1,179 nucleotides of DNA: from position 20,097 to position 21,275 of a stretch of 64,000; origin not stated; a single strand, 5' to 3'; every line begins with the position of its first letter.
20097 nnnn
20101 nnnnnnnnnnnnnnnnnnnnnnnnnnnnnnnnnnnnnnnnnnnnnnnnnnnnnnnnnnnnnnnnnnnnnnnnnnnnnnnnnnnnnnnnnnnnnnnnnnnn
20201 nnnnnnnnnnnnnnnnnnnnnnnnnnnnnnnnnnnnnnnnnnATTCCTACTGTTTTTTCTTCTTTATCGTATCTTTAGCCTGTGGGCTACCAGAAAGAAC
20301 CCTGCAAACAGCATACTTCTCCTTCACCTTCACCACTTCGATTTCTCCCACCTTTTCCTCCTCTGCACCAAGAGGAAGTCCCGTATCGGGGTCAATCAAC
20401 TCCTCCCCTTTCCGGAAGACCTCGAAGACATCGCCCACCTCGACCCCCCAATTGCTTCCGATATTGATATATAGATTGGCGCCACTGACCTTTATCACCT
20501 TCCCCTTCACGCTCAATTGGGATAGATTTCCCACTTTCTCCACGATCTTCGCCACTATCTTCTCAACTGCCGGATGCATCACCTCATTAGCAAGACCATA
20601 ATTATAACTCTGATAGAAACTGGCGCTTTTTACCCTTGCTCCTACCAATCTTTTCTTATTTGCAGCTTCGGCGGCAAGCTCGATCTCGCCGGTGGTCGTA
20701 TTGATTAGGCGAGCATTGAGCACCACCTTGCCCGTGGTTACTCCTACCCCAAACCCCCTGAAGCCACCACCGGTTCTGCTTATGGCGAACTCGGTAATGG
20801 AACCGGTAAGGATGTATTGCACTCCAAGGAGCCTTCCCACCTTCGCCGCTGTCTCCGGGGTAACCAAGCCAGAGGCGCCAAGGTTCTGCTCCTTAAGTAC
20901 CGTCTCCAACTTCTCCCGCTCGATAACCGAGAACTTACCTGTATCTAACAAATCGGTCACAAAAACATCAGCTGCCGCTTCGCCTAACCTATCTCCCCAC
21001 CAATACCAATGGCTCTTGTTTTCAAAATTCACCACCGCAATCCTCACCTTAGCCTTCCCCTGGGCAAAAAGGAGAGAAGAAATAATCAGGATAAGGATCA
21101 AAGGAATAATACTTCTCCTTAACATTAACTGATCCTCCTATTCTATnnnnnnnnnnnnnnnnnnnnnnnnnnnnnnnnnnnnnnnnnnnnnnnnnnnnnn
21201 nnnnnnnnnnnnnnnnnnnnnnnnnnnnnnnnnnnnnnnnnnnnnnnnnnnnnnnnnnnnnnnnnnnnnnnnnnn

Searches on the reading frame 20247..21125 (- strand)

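Call 55: search_protein_families(library=pfam, proteins=[window:20247-21125:-], max_evalue=0.001)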
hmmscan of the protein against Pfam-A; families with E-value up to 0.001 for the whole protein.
window:20247-21125:- (292 aa): 4 families
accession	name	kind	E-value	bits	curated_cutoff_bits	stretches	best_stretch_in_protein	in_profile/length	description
PF03783.19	CsgG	-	2.3e-34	119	20.8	1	22-197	5-192/210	Curli production assembly/transport component CsgG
PF13036.11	LpoB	-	3.4e-07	30.7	22.3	1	50-113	49-113/147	Peptidoglycan-synthase activator LpoB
PF16538.11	FlgT_C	-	3.4e-06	27.9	27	1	216-281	2-65/77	Flagellar assembly protein T, C-terminal domain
PF04052.18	TolB_N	-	3.5e-05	24.3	22.4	1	22-111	8-84/106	TolB amino-terminal domain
